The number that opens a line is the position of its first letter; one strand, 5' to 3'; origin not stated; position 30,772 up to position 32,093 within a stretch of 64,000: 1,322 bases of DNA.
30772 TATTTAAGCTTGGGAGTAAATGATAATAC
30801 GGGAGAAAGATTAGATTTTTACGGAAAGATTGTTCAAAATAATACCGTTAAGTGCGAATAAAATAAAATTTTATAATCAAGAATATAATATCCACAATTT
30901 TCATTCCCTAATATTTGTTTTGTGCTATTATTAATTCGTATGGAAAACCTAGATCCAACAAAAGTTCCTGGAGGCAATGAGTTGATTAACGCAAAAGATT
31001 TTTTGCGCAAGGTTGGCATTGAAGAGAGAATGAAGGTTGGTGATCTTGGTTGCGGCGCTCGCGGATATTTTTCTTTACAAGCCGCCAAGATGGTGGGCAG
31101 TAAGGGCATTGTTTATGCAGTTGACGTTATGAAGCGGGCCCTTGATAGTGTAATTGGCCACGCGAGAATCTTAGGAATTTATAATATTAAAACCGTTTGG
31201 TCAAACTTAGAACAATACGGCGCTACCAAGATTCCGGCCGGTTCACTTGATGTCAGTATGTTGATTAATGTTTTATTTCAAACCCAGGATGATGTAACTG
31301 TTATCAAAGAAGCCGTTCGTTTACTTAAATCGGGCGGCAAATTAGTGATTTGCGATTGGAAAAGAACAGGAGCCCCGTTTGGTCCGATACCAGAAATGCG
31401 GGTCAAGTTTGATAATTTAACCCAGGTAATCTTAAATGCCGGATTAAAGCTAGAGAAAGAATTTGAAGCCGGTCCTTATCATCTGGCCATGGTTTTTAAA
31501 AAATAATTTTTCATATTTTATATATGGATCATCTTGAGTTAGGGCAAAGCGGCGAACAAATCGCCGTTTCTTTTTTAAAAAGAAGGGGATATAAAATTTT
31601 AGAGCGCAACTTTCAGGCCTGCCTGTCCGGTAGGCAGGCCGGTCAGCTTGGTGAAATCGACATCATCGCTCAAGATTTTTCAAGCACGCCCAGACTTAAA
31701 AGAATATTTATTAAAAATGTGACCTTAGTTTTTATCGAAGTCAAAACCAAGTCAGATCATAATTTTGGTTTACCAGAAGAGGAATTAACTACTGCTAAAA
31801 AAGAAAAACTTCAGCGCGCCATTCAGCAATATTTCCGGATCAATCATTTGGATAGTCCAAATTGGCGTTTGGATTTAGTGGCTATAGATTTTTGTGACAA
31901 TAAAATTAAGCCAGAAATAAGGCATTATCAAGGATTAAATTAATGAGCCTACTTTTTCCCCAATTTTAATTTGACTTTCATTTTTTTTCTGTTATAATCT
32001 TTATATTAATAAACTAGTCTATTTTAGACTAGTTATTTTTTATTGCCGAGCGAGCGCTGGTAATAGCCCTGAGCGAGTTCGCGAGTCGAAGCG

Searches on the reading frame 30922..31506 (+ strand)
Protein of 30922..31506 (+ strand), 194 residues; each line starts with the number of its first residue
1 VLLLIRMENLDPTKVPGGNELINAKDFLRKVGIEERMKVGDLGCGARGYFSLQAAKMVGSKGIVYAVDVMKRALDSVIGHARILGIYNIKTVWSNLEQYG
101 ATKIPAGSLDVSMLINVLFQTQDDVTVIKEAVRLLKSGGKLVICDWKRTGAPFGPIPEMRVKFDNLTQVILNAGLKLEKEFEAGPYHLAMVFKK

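Call 99: search_protein_families(library=pfam, proteins=[window:30922-31506:+], max_evalue=0.001)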
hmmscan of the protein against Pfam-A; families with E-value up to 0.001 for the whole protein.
window:30922-31506:+ (194 aa): 5 families
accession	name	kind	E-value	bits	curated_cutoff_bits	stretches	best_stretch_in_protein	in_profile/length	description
PF13847.12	Methyltransf_31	-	1.3e-12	48.1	27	1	34-147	2-113/145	Methyltransferase domain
PF08241.18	Methyltransf_11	-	4e-10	40.6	21.2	1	41-143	2-95/95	Methyltransferase domain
PF01209.24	Ubie_methyltran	-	2.6e-08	34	20.1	1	31-149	43-157/233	ubiE/COQ5 methyltransferase family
PF13649.12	Methyltransf_25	-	3.5e-08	34.5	27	1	41-139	3-97/97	Methyltransferase domain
PF05175.20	MTS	-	6.9e-07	29.5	23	1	35-172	31-163/170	Methyltransferase small domain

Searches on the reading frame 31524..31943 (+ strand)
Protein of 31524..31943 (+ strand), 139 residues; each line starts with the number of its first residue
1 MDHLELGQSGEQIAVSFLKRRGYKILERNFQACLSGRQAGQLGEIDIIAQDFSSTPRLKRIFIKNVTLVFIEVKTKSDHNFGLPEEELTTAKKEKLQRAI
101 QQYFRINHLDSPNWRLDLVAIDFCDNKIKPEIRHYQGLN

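Call 99: search_protein_families(library=pfam, proteins=[window:31524-31943:+], max_evalue=0.001)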
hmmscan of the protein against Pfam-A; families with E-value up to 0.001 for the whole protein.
window:31524-31943:+ (139 aa): 1 family
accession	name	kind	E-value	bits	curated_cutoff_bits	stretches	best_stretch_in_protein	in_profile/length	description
PF02021.23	UPF0102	-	6.1e-22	78.2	23.6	1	10-121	1-80/80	Uncharacterised protein family UPF0102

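Call 104: search_solved_structures(query=window:31524-31943:+, max_evalue=0.01, show_alignments=2)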
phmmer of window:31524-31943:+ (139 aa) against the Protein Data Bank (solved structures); distinct sequences matched with E-value up to 0.01: 0.
